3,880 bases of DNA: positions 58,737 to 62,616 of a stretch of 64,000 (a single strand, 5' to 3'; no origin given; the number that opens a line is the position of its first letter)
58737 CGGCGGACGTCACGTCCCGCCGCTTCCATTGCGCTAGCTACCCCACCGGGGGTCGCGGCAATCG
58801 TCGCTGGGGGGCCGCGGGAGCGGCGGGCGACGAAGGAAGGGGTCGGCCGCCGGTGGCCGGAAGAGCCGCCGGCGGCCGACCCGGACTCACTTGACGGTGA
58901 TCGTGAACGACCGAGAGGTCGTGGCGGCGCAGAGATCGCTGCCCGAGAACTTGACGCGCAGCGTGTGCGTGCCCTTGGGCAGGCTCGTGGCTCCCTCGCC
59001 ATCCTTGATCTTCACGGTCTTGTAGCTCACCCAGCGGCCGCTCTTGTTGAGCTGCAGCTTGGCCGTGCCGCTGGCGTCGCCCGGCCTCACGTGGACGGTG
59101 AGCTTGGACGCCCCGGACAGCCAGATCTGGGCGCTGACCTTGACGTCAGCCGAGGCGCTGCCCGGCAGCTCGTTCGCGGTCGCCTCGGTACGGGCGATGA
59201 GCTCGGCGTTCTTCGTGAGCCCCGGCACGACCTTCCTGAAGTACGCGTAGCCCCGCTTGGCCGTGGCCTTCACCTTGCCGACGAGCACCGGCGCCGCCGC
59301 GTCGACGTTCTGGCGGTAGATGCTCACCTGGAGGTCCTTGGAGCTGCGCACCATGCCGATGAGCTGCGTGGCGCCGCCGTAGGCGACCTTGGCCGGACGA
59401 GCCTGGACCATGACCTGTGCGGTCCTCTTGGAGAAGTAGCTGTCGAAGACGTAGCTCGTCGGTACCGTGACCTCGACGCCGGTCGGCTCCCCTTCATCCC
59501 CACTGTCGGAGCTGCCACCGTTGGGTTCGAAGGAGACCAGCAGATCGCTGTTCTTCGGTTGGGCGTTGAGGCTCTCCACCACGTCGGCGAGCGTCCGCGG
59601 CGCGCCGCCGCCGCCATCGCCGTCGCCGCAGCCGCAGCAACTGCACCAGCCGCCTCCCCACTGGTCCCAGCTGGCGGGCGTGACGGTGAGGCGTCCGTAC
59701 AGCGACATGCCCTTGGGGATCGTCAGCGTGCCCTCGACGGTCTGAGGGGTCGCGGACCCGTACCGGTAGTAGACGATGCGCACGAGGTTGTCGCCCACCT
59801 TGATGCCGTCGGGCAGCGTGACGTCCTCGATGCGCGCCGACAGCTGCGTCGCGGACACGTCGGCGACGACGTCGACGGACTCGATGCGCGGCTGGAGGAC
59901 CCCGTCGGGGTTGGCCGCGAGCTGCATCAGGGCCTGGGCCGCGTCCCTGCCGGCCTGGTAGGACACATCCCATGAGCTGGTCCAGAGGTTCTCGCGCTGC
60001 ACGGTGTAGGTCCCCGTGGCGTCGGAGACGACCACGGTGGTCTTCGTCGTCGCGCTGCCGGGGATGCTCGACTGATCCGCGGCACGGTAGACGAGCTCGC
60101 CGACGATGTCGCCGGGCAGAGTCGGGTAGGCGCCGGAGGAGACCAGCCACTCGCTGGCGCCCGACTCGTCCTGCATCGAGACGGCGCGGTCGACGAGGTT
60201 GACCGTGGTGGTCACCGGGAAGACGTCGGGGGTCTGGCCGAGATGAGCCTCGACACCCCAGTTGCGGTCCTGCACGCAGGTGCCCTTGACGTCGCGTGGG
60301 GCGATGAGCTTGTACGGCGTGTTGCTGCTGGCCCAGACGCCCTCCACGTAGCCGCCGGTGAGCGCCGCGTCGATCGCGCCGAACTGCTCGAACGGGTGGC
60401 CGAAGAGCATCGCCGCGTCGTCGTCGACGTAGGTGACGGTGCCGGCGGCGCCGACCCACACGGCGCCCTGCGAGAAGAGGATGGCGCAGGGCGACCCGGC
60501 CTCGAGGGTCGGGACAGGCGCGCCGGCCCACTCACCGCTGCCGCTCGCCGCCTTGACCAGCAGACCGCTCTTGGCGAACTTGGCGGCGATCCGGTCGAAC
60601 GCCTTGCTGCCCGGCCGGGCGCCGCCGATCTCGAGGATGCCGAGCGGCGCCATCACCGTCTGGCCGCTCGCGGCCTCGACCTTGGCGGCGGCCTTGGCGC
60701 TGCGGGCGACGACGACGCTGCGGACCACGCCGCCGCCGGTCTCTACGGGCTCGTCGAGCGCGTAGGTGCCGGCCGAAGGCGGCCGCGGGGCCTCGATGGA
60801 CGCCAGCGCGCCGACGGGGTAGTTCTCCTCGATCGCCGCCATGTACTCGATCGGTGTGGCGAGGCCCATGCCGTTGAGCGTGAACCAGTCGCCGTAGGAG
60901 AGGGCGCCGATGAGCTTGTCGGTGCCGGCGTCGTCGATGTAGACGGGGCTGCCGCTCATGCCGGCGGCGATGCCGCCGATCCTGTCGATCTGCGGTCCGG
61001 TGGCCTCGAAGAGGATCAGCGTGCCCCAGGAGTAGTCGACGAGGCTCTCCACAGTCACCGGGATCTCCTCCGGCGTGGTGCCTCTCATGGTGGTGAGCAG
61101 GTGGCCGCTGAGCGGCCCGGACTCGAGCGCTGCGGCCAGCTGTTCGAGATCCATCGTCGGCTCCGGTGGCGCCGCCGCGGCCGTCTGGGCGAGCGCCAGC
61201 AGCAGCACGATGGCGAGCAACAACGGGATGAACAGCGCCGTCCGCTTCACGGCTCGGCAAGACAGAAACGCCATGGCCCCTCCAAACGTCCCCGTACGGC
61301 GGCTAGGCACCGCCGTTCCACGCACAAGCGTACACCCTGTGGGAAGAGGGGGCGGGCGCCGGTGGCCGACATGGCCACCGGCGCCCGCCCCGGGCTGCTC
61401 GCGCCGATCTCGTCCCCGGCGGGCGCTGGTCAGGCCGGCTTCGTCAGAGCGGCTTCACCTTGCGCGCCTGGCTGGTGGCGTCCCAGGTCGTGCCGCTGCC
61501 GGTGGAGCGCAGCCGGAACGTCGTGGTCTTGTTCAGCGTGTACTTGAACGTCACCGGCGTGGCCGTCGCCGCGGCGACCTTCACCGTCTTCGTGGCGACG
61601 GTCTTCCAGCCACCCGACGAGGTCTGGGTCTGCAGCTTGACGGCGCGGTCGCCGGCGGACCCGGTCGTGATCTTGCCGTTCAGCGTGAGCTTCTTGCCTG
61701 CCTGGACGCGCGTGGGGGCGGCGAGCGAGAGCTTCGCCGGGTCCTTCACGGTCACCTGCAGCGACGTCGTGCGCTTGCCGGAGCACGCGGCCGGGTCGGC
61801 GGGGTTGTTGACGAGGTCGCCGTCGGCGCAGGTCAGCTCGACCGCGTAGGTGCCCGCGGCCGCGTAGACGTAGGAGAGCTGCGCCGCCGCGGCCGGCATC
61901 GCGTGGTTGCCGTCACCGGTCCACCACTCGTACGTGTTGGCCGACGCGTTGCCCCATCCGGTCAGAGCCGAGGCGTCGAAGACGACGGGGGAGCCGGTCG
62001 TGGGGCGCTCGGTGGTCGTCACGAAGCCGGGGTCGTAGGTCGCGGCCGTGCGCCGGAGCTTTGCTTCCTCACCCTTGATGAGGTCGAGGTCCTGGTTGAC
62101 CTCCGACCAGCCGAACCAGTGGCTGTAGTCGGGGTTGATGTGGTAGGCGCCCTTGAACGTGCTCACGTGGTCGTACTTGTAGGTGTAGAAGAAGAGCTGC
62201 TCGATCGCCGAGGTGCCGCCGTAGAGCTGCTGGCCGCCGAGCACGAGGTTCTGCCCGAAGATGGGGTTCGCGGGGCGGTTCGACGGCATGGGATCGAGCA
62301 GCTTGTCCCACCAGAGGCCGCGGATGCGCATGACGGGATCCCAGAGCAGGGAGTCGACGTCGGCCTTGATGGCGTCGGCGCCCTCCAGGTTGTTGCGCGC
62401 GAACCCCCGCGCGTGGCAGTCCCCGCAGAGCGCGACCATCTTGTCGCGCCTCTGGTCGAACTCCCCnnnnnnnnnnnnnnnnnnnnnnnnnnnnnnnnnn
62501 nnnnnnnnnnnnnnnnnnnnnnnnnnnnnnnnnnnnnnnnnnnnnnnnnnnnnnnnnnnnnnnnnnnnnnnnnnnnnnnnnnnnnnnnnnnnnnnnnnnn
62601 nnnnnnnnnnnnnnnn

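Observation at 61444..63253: Secreted octaheme cytochrome c (HAO/ONR-like) with PKD-type domains next to a secreted S55 peptidase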

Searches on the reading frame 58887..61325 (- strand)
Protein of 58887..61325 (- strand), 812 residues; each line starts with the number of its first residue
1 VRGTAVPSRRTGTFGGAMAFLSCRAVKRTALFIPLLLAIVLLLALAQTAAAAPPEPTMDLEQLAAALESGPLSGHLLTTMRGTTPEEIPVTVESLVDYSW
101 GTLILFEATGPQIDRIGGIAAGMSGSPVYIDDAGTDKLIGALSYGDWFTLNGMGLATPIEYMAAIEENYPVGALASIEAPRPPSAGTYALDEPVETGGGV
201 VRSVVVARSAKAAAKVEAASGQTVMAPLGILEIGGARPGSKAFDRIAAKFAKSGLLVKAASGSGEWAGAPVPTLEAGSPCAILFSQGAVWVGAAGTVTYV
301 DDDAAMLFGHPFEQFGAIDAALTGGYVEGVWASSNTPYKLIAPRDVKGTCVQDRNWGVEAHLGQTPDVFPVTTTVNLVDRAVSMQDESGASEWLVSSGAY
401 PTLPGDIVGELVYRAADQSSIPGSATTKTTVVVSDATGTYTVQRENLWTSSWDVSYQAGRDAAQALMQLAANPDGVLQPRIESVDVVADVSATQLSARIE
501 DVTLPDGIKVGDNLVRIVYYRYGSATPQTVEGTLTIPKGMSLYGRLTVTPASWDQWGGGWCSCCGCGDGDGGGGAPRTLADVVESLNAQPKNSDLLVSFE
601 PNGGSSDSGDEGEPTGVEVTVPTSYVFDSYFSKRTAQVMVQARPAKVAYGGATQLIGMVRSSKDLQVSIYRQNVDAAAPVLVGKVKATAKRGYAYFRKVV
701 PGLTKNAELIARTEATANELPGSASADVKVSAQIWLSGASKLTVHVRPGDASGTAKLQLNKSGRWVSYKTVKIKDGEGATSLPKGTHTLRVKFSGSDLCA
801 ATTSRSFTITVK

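Call 39: search_protein_families(library=pfam, proteins=[window:58887-61325:-], max_evalue=0.01)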
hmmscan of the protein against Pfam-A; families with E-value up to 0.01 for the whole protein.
window:58887-61325:- (812 aa): 2 families
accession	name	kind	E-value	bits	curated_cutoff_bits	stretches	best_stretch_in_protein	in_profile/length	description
PF16640.11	Big_3_5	-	5.2e-05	24.2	35.5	1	740-811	14-87/88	Bacterial Ig-like domain (group 3)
PF05580.18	Peptidase_S55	-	0.0079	16.7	25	0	76-144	125-192/210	SpoIVB peptidase S55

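Call 102: search_protein_families(library=ncbifam, proteins=[window:58887-61325:-], max_evalue=0.01)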
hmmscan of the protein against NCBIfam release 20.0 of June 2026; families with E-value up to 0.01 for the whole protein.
window:58887-61325:- (812 aa): 1 family
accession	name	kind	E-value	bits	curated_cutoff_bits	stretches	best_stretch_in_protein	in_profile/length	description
TIGR02860.1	spore_IV_B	equivalog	0.00044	19.3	305.25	1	68-143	305-377/402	SpoIVB peptidase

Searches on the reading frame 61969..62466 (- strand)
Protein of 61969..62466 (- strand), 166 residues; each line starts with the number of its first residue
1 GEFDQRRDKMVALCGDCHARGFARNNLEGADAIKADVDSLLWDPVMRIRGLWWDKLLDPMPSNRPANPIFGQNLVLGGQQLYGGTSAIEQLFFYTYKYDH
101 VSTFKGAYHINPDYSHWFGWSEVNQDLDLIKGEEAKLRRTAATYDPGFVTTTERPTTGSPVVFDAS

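Call 23: search_solved_structures(query=window:61969-62466:-, max_evalue=10, show_alignments=5)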
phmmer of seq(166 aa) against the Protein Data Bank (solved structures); distinct sequences matched with E-value up to 10: 19.
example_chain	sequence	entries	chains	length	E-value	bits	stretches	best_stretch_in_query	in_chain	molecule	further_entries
4n4j_A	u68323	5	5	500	1.1e-09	41.7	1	5-143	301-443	hydroxylamine oxidoreductase | Similar to hydroxylamine oxidoreductase hao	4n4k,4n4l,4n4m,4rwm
6t5e_A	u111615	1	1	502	2.3e-08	37.4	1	5-143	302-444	Hydroxylamine oxidoreductase-like protein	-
6hif_G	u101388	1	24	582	7.2e-06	29.3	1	4-65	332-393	Hydrazine dehydrogenase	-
6h5l_A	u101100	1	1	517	1.3e-05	28.5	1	79-142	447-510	Similar to hydroxylamine oxidoreductase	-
4fas_A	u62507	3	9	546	0.0089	19.2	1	5-142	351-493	Hydroxylamine oxidoreductase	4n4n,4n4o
6m0p_A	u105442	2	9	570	0.01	19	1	5-142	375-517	Aerobic hydroxylamine oxidoreductase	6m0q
1fgj_A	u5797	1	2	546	0.012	18.8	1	5-142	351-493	HYDROXYLAMINE OXIDOREDUCTASE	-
6hiv_A6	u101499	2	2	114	0.11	15.6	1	8-54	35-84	bL33m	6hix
3fdg_A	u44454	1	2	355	0.14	15.3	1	13-85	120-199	Dipeptidase AC. Metallo peptidase. MEROPS family M19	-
3ly0_A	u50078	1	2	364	0.14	15.3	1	13-85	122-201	Dipeptidase AC. Metallo peptidase. MEROPS family M19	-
7omo_A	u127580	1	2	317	0.45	13.7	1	93-136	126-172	Renilla reniformis luciferase RLuc8-D120A variant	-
6yn2_A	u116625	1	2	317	0.45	13.6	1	93-136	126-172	Coelenterazine h 2-monooxygenase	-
2psf_A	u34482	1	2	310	0.48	13.6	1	94-136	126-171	Renilla-luciferin 2-monooxygenase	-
2psh_A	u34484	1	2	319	0.49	13.5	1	94-136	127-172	Renilla-luciferin 2-monooxygenase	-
8rzz_C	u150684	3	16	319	0.5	13.5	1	94-136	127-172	Coelenterazine h 2-monooxygenase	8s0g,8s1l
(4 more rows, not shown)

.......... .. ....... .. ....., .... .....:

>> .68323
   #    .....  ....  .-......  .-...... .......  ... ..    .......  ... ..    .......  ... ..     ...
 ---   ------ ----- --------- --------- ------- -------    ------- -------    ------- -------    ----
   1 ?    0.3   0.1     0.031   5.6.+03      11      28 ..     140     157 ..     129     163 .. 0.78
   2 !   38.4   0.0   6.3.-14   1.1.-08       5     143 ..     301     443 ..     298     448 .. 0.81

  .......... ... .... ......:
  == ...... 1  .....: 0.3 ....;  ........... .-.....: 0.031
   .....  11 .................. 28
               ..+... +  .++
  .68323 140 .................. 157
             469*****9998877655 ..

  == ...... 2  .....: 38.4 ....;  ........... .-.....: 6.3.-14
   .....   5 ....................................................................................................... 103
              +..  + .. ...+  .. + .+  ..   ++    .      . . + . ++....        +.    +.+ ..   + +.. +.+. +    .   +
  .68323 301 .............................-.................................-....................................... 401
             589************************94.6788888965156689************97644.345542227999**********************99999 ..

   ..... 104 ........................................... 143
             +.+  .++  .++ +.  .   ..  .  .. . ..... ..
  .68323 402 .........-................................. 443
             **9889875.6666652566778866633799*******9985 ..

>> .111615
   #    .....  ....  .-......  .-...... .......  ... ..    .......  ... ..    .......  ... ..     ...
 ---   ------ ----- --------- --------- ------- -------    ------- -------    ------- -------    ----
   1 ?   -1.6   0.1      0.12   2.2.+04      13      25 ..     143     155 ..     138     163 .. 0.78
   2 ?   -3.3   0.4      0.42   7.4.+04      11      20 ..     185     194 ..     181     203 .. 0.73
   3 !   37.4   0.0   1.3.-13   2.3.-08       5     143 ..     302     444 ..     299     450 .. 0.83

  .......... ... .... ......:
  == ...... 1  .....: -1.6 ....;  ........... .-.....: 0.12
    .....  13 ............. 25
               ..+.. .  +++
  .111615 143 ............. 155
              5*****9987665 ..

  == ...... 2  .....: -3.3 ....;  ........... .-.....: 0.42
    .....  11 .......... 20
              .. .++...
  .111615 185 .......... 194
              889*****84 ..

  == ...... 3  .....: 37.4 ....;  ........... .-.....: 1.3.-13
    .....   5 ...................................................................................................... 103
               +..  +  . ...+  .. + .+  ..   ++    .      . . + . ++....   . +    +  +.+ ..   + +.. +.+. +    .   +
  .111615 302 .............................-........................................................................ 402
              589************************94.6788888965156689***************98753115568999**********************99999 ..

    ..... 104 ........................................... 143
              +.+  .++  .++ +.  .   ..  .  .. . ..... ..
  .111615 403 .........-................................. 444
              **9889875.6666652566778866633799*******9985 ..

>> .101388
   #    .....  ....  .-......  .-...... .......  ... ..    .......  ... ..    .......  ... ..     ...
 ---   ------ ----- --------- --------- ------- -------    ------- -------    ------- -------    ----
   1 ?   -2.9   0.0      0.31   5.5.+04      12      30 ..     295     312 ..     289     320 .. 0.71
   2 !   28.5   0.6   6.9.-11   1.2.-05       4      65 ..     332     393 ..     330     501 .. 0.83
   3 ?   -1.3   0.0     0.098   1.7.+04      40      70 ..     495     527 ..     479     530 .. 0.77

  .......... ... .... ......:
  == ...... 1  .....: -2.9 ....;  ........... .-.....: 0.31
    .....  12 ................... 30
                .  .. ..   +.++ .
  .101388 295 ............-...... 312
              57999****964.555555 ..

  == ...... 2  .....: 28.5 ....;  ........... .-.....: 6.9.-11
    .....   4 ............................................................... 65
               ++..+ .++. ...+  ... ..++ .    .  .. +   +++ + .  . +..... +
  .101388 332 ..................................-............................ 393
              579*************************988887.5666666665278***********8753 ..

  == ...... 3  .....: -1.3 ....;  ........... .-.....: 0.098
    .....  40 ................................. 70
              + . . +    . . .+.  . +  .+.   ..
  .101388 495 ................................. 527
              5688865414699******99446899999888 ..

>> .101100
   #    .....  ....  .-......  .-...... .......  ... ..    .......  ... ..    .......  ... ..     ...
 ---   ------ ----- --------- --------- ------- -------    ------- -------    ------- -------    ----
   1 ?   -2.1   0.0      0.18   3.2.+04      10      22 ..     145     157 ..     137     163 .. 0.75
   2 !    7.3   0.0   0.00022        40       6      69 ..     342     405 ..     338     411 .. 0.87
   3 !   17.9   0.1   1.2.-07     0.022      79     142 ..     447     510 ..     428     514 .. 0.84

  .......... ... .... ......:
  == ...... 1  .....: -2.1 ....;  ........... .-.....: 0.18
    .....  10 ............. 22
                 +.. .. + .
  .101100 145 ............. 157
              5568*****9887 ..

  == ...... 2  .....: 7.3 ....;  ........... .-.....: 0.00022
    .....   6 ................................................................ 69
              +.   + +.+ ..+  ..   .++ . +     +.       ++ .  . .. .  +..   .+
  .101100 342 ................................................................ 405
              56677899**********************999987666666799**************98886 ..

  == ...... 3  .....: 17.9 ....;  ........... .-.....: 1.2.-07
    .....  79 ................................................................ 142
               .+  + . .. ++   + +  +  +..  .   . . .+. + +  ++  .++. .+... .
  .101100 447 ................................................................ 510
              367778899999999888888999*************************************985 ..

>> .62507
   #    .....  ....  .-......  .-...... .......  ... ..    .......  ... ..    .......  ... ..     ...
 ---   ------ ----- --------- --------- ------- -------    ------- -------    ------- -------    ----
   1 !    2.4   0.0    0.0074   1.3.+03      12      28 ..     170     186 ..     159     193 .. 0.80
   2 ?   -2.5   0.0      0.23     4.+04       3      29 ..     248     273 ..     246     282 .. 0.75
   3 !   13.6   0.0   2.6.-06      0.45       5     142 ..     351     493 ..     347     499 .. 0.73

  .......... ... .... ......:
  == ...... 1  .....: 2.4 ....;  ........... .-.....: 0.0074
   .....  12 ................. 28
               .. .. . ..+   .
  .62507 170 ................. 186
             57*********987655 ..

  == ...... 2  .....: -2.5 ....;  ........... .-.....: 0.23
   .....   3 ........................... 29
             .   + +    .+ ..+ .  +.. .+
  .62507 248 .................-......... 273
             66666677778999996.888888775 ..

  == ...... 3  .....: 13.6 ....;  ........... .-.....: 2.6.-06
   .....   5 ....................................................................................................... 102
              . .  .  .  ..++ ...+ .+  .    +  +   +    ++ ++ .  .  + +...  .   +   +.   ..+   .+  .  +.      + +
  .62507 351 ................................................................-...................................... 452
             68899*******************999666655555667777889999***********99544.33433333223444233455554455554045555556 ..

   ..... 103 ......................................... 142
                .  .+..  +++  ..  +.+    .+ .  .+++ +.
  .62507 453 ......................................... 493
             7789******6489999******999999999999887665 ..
